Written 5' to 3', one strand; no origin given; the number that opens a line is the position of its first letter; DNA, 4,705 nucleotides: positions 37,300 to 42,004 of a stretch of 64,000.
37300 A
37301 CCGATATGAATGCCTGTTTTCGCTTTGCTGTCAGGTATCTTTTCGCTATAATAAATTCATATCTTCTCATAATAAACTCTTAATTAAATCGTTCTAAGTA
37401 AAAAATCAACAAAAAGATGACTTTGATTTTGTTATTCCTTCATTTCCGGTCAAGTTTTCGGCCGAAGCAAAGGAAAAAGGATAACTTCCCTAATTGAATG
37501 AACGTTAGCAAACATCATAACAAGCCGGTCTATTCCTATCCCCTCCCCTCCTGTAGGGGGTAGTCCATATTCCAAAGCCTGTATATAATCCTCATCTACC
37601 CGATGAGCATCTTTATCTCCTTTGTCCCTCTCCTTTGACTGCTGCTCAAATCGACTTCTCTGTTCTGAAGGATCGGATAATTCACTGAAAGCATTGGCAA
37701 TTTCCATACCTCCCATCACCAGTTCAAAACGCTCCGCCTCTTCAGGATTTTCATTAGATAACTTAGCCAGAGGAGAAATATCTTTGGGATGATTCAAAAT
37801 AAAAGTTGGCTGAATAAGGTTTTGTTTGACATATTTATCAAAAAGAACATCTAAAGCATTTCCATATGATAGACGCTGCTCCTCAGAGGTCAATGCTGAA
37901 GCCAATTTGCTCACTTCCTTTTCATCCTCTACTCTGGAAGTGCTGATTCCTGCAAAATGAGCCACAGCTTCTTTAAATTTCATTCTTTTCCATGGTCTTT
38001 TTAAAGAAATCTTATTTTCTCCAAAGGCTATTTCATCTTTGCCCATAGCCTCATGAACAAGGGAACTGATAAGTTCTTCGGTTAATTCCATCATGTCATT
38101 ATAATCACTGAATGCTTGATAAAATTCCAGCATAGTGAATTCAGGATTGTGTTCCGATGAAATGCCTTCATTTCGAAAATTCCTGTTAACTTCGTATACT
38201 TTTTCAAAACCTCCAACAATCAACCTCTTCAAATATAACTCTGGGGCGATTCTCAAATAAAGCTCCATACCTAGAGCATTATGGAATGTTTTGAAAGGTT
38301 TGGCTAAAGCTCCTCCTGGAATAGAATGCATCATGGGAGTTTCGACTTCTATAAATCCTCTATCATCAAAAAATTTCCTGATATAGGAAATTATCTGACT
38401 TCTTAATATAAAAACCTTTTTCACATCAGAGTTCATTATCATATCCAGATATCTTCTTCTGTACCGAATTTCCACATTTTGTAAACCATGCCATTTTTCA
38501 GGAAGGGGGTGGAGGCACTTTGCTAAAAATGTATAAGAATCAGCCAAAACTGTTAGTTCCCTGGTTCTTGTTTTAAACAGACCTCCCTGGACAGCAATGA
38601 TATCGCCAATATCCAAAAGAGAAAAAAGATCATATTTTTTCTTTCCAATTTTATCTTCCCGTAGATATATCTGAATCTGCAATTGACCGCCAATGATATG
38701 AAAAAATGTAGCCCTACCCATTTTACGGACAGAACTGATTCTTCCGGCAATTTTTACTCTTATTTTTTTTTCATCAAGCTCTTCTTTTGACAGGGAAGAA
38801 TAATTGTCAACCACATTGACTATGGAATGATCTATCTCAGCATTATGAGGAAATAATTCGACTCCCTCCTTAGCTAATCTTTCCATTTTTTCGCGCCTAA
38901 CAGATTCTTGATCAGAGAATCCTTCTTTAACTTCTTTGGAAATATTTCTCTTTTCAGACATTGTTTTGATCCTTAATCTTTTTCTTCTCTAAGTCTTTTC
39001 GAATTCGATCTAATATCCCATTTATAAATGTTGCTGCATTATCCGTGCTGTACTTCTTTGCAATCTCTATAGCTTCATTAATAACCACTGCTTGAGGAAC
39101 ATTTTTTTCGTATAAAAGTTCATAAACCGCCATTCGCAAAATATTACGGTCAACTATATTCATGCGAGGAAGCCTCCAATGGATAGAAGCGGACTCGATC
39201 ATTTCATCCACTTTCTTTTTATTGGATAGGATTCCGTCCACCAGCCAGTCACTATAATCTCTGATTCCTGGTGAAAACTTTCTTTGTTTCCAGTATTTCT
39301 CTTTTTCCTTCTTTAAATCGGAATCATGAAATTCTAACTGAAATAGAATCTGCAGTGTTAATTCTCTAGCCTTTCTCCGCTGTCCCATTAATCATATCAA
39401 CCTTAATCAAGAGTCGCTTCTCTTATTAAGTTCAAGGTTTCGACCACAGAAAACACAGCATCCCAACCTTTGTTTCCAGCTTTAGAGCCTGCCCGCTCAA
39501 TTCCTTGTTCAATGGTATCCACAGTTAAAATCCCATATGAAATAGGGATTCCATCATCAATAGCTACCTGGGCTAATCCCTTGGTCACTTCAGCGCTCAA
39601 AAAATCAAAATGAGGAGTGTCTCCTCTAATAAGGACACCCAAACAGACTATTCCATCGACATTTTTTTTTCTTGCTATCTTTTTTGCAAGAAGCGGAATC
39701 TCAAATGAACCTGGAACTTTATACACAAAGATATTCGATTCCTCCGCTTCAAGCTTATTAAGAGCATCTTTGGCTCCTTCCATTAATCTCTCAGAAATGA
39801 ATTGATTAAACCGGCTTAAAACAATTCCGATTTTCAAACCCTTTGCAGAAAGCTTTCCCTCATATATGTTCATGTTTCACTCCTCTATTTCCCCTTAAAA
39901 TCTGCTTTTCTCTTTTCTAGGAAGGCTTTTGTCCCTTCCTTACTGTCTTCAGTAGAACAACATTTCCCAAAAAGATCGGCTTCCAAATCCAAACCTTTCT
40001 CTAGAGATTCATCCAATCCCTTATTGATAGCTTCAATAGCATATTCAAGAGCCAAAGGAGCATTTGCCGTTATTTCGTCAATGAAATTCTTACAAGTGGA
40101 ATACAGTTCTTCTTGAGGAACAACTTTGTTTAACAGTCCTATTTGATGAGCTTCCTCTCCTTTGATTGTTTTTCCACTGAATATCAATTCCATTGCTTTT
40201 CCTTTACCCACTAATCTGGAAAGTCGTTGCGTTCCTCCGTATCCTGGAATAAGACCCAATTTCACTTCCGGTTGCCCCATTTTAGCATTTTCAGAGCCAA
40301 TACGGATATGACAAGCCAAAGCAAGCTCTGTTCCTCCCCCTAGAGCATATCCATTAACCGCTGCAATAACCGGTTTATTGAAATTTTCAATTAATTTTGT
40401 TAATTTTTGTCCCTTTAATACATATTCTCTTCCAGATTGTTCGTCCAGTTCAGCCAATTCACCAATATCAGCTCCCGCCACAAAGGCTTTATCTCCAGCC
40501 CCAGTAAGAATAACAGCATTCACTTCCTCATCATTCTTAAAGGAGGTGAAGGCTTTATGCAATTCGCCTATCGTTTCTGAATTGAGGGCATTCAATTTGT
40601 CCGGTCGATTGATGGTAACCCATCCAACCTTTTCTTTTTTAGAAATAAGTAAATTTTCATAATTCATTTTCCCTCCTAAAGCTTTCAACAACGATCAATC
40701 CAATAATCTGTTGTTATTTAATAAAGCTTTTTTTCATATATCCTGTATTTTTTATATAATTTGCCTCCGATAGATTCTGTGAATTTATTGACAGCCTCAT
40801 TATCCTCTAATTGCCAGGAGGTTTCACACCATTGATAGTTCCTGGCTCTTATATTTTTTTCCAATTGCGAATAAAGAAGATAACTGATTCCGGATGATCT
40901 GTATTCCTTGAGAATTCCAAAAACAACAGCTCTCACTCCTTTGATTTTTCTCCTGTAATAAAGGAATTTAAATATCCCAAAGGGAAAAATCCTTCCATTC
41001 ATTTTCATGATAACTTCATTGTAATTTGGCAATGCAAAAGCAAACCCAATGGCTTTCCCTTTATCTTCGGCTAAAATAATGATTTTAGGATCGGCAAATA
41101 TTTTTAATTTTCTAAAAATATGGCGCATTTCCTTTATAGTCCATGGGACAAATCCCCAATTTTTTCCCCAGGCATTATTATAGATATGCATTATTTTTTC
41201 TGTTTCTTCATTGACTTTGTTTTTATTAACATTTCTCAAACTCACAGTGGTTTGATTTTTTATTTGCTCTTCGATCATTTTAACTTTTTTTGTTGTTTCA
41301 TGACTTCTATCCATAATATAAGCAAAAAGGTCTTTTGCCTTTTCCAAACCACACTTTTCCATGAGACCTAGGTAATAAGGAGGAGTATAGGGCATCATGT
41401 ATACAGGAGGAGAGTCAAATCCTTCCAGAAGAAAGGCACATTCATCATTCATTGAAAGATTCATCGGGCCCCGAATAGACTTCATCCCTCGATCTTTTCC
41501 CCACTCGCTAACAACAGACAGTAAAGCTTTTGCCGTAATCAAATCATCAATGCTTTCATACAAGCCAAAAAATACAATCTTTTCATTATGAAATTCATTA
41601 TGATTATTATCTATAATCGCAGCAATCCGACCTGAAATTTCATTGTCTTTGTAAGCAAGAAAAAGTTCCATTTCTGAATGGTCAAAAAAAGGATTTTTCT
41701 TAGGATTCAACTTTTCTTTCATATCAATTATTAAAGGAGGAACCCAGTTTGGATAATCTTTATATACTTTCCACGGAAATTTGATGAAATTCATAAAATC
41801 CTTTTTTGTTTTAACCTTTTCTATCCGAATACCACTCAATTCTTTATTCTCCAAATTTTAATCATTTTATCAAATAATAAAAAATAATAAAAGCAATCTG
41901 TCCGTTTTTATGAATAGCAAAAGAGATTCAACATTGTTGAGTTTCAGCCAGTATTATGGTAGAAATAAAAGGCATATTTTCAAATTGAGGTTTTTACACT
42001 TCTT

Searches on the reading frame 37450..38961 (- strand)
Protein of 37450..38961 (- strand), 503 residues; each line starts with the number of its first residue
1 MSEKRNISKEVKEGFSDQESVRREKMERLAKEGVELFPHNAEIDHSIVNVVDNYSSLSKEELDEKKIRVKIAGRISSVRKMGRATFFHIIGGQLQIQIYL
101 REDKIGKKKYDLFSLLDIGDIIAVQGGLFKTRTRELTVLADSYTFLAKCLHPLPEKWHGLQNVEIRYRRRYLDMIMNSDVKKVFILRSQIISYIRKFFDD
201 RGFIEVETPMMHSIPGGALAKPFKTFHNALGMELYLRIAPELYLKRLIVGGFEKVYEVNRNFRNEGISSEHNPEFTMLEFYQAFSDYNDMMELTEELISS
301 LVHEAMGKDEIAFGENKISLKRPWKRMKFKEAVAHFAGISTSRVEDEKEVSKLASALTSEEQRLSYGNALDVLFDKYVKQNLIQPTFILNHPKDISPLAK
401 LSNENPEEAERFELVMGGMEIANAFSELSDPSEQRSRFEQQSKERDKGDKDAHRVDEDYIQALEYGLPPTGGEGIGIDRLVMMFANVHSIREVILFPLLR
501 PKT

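Call 73: search_protein_families(library=pfam, proteins=[window:37450-38961:-], max_evalue=0.000001)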
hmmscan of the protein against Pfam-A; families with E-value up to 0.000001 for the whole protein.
window:37450-38961:- (503 aa): 2 families
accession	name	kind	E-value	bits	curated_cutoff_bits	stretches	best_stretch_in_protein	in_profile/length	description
PF00152.25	tRNA-synt_2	-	1.8e-94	316.7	25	1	163-498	2-306/308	tRNA synthetases class II (D, K and N)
PF01336.31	tRNA_anti-codon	-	1.3e-11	44.7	27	1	69-144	1-73/75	OB-fold nucleic acid binding domain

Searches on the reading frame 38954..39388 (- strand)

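Call 73: search_protein_families(library=pfam, proteins=[window:38954-39388:-], max_evalue=0.000001)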
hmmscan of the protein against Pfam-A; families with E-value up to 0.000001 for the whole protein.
window:38954-39388:- (144 aa): 1 family
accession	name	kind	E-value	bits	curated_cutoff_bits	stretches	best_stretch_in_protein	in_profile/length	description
PF01029.23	NusB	-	1.6e-39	135.8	23.1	1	5-130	1-132/133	NusB family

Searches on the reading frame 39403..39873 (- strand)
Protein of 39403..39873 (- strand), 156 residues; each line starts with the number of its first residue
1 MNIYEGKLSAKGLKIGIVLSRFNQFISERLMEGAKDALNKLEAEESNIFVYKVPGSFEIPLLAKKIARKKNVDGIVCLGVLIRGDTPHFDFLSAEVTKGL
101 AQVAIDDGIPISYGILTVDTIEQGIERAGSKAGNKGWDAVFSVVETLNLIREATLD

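Call 31: search_protein_families(library=pfam, proteins=[window:39403-39873:-], max_evalue=0.00001)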
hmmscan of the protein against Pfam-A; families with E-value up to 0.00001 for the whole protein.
window:39403-39873:- (156 aa): 1 family
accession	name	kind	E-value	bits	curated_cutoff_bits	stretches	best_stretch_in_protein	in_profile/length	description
PF00885.24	DMRL_synthase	-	1.5e-51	174.4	26.7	1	12-150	1-138/139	6,7-dimethyl-8-ribityllumazine synthase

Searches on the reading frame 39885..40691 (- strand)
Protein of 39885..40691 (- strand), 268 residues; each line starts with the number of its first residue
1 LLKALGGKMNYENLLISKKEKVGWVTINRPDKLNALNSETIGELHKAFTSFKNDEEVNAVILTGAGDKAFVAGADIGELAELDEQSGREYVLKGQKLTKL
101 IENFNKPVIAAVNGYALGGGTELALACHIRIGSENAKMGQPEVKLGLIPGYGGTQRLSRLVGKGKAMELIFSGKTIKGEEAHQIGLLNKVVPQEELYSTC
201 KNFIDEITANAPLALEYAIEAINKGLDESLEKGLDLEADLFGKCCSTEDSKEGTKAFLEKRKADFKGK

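Call 31: search_protein_families(library=pfam, proteins=[window:39885-40691:-], max_evalue=0.00001)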
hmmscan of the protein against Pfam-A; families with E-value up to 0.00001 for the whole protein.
window:39885-40691:- (268 aa): 2 families
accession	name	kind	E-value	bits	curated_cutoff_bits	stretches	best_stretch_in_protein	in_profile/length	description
PF00378.25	ECH_1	-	1e-74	251.5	27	1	19-267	3-250/251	Enoyl-CoA hydratase/isomerase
PF16113.10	ECH_2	-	1e-48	167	27.2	1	22-199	1-180/335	Enoyl-CoA hydratase/isomerase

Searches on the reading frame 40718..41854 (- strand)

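Call 31: search_protein_families(library=pfam, proteins=[window:40718-41854:-], max_evalue=0.00001)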
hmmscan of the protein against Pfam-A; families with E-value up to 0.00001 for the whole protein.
window:40718-41854:- (378 aa): 1 family
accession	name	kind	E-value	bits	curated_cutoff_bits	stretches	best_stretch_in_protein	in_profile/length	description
PF00583.31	Acetyltransf_1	-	2.2e-06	28.4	20.7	0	221-359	4-111/116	Acetyltransferase (GNAT) family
